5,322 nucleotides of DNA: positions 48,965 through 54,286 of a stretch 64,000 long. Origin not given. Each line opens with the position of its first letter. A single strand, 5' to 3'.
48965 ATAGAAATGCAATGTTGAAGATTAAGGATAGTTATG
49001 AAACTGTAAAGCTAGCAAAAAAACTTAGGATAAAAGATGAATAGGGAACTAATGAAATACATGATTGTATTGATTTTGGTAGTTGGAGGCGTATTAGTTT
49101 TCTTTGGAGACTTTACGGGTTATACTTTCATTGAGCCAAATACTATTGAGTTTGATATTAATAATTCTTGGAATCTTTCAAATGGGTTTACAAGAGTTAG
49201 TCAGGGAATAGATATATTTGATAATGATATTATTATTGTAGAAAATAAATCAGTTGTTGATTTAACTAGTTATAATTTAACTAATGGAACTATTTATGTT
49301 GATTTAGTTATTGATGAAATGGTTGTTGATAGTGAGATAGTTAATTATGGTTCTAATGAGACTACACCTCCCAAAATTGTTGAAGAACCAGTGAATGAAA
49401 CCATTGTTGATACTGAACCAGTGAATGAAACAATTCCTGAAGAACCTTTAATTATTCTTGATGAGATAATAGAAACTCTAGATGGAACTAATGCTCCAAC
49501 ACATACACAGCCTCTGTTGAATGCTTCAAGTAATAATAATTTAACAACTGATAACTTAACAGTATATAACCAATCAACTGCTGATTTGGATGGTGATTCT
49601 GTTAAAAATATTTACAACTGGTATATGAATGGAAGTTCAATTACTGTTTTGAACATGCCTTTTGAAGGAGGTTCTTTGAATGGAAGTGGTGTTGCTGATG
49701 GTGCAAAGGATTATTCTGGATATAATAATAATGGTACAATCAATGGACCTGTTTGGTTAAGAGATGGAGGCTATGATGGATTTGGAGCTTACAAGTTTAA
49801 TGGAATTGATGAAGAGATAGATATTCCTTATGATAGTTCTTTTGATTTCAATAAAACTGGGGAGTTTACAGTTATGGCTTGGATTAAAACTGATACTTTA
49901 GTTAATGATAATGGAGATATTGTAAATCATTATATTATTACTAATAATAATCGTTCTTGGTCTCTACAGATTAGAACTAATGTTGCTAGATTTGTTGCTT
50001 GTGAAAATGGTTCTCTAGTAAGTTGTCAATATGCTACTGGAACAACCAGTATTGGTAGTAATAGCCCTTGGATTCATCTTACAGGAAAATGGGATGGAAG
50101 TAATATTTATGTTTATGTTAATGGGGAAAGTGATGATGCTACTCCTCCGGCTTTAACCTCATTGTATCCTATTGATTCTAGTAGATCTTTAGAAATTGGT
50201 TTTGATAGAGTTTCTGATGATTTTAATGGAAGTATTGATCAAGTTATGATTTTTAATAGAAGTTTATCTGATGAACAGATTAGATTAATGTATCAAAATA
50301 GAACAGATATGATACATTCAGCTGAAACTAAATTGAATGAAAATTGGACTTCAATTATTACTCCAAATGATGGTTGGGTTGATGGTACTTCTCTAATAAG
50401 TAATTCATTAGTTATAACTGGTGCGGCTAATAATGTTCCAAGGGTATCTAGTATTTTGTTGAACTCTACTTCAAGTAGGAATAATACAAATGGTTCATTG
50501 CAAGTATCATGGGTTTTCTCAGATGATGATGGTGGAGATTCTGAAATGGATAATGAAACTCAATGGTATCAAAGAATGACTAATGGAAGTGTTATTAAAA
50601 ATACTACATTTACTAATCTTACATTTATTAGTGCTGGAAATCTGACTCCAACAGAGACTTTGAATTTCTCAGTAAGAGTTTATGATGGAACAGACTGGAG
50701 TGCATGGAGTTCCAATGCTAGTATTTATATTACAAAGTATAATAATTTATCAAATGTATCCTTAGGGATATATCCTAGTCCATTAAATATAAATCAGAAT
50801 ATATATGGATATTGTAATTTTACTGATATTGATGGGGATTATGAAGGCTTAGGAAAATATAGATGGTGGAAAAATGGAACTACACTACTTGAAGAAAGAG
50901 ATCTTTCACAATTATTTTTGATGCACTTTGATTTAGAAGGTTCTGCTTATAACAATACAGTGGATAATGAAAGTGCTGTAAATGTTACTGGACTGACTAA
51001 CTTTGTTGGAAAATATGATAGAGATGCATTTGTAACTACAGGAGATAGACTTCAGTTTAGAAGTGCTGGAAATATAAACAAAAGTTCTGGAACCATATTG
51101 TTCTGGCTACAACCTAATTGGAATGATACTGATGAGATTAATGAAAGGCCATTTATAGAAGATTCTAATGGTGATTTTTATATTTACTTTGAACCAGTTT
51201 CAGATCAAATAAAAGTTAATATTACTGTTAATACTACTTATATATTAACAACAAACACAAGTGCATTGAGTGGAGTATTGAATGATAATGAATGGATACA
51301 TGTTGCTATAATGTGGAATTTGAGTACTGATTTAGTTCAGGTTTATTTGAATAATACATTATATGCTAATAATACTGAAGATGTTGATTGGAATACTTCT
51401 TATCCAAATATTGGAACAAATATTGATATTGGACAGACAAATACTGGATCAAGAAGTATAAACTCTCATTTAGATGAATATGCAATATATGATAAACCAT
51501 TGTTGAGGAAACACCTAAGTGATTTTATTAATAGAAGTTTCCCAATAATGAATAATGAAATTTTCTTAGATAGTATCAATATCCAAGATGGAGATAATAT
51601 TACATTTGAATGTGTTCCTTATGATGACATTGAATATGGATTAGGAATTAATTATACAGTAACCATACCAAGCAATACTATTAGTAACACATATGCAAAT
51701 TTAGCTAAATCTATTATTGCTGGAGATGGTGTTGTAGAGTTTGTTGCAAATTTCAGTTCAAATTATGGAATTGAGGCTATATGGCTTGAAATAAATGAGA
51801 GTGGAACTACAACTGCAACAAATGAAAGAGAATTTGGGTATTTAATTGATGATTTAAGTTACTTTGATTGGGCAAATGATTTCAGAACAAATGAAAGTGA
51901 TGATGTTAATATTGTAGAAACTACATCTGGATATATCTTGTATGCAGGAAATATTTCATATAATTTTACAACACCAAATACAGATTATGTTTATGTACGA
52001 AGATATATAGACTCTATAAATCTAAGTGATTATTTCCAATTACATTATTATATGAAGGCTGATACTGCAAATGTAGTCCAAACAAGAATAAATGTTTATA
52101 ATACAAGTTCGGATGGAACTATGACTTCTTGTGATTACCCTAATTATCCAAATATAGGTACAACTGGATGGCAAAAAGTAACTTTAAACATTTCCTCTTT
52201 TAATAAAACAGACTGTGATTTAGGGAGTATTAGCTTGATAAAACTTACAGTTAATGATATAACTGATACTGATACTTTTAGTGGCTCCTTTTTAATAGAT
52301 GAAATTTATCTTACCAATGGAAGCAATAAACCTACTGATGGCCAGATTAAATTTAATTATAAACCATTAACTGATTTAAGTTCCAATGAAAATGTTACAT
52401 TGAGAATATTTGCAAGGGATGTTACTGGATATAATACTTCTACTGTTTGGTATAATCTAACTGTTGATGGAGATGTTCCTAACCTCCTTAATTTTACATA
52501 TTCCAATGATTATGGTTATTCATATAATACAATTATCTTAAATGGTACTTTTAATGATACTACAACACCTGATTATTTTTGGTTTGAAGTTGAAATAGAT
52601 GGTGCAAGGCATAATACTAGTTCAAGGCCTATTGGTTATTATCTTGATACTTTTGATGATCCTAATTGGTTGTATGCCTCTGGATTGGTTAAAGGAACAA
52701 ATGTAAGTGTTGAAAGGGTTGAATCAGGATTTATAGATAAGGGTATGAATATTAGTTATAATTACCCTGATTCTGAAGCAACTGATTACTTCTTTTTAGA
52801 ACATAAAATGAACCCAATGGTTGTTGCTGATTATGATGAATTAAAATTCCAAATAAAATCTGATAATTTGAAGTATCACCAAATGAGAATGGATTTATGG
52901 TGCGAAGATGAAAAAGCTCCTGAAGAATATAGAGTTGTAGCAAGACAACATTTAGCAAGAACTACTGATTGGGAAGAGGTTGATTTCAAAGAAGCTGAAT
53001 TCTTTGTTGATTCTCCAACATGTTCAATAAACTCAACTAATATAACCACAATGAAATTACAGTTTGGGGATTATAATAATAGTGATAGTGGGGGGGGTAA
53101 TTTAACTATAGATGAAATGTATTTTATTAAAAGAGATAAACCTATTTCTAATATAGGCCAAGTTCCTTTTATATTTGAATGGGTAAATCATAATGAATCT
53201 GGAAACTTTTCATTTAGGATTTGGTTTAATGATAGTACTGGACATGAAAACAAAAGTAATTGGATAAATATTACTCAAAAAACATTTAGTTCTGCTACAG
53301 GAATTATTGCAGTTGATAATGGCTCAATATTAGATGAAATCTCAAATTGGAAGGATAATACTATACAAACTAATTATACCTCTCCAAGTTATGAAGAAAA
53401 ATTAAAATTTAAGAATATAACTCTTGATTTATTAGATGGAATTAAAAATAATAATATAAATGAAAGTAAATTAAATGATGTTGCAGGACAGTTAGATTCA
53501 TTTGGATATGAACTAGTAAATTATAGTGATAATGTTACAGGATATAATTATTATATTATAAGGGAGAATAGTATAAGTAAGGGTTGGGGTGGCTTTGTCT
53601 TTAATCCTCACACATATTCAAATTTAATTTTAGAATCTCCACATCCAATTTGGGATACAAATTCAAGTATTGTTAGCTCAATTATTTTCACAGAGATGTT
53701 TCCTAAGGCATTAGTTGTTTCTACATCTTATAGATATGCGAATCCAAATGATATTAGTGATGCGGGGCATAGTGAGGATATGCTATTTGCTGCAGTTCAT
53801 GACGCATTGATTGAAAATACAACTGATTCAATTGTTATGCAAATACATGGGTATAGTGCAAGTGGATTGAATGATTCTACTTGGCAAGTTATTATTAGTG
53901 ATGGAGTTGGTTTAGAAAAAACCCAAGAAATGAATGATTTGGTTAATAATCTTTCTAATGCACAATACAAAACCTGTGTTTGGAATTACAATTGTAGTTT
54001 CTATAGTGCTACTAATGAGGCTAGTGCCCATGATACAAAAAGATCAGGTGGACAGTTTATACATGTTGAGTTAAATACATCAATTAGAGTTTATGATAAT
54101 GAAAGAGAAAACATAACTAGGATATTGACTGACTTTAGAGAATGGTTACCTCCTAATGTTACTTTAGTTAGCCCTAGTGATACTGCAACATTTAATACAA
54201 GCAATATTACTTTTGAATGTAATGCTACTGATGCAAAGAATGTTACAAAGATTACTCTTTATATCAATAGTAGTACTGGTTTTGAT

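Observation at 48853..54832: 1931-aa sequon-saturated LamG-domain surface protein, co-transcribed with a Tfx-like HTH regulator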

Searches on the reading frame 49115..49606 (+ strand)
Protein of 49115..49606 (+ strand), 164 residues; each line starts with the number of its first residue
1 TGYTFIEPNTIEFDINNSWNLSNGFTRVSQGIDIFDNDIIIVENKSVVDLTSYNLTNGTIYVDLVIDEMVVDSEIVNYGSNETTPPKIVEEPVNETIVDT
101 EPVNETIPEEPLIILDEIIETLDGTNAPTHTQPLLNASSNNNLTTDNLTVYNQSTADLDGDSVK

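Call 85: search_protein_families(library=pfam, proteins=[window:49115-49606:+], max_evalue=10)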
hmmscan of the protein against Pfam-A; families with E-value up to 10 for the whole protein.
window:49115-49606:+ (164 aa): 0 families

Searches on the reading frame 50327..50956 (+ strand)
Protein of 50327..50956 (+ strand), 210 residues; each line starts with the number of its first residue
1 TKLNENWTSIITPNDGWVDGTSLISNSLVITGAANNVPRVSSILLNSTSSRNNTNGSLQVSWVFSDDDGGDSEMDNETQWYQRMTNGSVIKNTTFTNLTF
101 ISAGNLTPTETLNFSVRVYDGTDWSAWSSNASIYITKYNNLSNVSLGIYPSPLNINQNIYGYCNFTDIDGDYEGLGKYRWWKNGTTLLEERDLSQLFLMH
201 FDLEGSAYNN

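Call 85: search_protein_families(library=pfam, proteins=[window:50327-50956:+], max_evalue=10)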
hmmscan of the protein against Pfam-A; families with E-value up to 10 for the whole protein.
window:50327-50956:+ (210 aa): 1 family
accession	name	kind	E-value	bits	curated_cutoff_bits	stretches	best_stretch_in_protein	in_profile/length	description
PF00041.27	fn3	-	0.11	13.1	25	1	51-130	9-80/84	Fibronectin type III domain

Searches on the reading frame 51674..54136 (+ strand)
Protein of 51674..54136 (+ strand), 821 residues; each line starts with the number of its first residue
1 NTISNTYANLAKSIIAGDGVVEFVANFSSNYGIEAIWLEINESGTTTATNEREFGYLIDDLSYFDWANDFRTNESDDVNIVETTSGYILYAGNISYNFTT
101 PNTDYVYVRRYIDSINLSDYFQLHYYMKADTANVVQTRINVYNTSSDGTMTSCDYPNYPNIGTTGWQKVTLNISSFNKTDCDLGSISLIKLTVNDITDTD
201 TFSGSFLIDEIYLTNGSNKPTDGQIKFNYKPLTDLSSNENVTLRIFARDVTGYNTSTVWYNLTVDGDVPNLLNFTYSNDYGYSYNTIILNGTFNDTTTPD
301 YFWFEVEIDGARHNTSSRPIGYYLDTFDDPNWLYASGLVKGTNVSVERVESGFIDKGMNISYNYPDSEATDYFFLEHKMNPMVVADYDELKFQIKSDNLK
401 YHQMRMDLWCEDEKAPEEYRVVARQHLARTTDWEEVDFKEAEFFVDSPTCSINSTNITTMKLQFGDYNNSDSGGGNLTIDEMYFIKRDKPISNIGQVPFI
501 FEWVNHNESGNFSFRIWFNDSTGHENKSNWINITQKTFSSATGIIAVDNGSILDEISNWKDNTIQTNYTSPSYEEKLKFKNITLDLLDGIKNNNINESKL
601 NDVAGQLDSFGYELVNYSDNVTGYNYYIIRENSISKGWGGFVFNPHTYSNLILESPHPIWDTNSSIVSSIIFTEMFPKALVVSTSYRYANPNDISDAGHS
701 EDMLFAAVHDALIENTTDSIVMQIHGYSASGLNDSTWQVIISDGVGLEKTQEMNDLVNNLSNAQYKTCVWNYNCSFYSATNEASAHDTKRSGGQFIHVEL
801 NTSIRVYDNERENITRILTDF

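Call 10: find_homologous_proteins(query=window:51674-54136:+, max_evalue=0.001)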
Query window:51674-54136:+: 8000 candidates shared short words with the query, none scored E <= 0.001.

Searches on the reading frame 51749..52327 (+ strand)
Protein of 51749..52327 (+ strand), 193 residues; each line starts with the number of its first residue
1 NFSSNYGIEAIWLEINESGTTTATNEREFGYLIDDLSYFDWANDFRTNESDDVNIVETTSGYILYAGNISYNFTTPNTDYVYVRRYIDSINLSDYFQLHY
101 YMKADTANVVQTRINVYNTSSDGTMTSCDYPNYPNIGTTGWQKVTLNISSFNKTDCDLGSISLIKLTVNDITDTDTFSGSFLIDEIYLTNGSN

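Call 30: find_homologous_proteins(query=A2, max_evalue=0.01)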
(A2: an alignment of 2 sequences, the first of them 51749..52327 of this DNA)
Query A2 (2 sequences): 593 candidates shared short words with the query, none scored E <= 0.01.

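Call 51: find_related_loci(query=A2, collection=metagenome_contigs, flank=6000)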
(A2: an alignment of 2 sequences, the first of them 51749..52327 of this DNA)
Query A2 (193 aa) in metagenome_contigs; peptide patterns used: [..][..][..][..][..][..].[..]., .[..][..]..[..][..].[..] (x = any residue, [..] = any of these).
91 stretches matched a pattern, but none encodes a relative of the query by tblastn (E <= 1e-3).

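Call 74: predict_structure(alignment_id=A2)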
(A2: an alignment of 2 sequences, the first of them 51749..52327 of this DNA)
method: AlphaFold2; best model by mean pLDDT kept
length: 193 residues; sequences in the alignment: 2
mean_pLDDT: 53.7   pTM: 0.56
mean pLDDT of the five models: 53.7, 51.8, 46.2, 45.8, 45.6
residues with pLDDT >= 90: 0; 70-90: 57; 50-70: 46; < 50: 90
segments of 3 or more residues with pLDDT < 50: 1-80, 172-177, 191-193
pLDDT, mean of each block of 10 residues (from residue 1): 33 28 30 31 34 32 32 41 56 72 66 77 79 75 83 76 66 48 64 43
secondary structure, 60 per line:
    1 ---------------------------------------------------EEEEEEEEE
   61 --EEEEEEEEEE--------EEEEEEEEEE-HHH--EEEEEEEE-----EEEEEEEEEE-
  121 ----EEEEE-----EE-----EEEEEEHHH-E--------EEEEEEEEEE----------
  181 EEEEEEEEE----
elements in order: E52-60 E63-72 E81-90 E97-104 E110-119 E125-129 E142-147 E161-170 E181-189

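Call 85: search_protein_families(library=pfam, proteins=[window:51749-52327:+], max_evalue=10)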
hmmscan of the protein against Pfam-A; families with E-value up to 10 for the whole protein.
window:51749-52327:+ (193 aa): 0 families

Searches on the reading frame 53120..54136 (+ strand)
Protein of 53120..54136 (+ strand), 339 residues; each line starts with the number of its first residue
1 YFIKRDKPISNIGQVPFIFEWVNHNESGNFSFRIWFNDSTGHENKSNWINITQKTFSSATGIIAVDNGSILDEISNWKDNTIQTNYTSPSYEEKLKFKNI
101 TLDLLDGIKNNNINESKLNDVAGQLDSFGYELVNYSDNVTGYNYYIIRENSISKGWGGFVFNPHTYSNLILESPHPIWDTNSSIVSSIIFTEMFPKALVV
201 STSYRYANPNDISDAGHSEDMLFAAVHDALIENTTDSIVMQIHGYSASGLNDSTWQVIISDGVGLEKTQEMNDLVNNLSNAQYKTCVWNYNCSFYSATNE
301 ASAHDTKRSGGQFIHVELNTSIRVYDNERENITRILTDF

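Call 11: search_solved_structures(query=window:53120-54136:+, max_evalue=10, show_alignments=2)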
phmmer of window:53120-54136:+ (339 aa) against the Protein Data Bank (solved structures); distinct sequences matched with E-value up to 10: 2.
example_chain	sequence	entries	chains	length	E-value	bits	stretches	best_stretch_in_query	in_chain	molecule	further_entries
7sc8_BN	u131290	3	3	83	0.27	13.6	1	278-318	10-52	Phycobilisome 8.9 kDa linker polypeptide, phycocyanin-associated, rod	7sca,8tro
8q01_A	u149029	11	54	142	0.42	13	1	207-257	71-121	Tail tube protein | Capsid protein | ORF50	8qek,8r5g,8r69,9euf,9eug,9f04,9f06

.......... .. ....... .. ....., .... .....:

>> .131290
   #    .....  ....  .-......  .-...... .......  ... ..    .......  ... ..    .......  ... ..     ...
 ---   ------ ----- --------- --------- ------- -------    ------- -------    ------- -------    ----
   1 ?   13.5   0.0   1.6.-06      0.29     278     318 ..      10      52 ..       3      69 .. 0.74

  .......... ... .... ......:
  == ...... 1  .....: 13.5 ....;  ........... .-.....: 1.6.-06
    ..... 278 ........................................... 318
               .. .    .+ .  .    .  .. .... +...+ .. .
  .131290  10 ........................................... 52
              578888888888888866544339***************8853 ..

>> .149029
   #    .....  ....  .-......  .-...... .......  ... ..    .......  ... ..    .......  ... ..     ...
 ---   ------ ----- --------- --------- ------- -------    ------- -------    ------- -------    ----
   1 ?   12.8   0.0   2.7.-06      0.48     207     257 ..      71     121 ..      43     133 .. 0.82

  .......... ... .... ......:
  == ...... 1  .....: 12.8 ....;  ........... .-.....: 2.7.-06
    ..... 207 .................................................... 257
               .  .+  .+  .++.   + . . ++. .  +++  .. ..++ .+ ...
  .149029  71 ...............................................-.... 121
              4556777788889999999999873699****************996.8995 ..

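Call 22: search_protein_representatives(protein=window:53120-54136:+)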
Query: 339 residues. Proteins with E-value up to 0.001 (for the whole library): 918; up to 1e-10: 227; up to 1e-30: 2. The best 150 are listed.
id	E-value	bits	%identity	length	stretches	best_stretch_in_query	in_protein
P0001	1.8e-223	757.1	93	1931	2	1-339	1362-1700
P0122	4.5e-41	157.5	62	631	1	205-325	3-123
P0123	3.0e-25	105.5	28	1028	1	43-338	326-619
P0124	6.5e-23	97.9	30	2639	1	86-324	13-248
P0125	1.3e-22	96.8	30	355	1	116-337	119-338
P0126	1.7e-22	96.5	32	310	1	104-322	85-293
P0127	1.8e-22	96.4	31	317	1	126-324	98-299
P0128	3.9e-22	95.3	30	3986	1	66-324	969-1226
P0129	1.3e-21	93.6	28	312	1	64-325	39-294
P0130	2.7e-20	89.2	30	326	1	59-327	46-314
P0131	6.9e-20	87.9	31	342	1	85-327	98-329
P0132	1.2e-19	87.2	29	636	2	116-248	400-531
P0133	2.0e-19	86.4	28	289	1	117-334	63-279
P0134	3.0e-19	85.8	28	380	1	59-329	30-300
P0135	4.0e-19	85.4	28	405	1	111-325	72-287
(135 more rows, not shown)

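Call 50: list_cluster_members(proteins=[P0122, P0123, P0124, P0125, P0126, P0127, P0128, P0129, P0130, P0131])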
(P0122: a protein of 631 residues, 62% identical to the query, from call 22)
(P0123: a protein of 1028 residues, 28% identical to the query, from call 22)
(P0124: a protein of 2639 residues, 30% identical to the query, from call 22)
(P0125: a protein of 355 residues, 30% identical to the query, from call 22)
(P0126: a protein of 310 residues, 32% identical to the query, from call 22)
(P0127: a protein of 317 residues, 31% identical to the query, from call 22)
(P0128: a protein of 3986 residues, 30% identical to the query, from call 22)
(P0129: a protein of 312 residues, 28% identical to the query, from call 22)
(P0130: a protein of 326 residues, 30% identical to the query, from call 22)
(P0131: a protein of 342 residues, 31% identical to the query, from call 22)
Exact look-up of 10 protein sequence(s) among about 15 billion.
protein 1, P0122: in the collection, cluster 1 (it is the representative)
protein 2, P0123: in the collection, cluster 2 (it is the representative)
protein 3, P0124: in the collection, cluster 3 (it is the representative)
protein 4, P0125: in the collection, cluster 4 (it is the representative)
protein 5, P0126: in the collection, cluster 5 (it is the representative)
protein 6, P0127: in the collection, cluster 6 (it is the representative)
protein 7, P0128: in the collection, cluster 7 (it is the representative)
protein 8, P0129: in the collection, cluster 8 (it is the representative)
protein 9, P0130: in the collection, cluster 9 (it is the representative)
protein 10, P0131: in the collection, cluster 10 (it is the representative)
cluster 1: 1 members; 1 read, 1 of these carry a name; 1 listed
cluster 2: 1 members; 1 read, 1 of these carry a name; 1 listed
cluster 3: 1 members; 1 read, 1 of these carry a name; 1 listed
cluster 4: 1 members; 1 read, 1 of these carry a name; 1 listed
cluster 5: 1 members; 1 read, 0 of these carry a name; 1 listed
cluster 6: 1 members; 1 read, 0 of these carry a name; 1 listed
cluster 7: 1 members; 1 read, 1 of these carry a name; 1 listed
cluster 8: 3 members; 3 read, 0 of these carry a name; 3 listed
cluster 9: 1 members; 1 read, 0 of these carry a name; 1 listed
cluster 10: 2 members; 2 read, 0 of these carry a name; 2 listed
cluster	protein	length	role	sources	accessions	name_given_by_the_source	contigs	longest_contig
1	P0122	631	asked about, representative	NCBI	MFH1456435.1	MAG: Ig-like domain-containing protein, partial [archaeon]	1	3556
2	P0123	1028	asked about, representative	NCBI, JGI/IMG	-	uncharacterized repeat protein (TIGR01451 family)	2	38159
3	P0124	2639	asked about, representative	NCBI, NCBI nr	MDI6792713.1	MAG: PKD domain-containing protein [bacterium] | PKD domain-containing protein [bacterium]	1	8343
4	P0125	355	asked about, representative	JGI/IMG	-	hypothetical protein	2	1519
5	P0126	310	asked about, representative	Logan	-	-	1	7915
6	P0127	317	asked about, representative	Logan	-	-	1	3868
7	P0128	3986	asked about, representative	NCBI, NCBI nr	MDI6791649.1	MAG: PKD domain-containing protein [bacterium] | PKD domain-containing protein [bacterium]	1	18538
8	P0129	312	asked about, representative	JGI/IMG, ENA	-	-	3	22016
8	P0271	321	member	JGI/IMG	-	-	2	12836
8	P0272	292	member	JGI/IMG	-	-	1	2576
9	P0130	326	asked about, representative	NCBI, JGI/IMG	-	-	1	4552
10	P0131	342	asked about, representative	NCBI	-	-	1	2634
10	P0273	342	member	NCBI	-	-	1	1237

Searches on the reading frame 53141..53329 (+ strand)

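Call 85: search_protein_families(library=pfam, proteins=[window:53141-53329:+], max_evalue=10)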
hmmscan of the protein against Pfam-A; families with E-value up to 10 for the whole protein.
window:53141-53329:+ (63 aa): 1 family
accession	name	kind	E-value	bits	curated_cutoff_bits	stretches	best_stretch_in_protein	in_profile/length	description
PF19136.5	DUF5819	-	0.038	15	27.1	1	20-51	34-65/169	Family of unknown function (DUF5819)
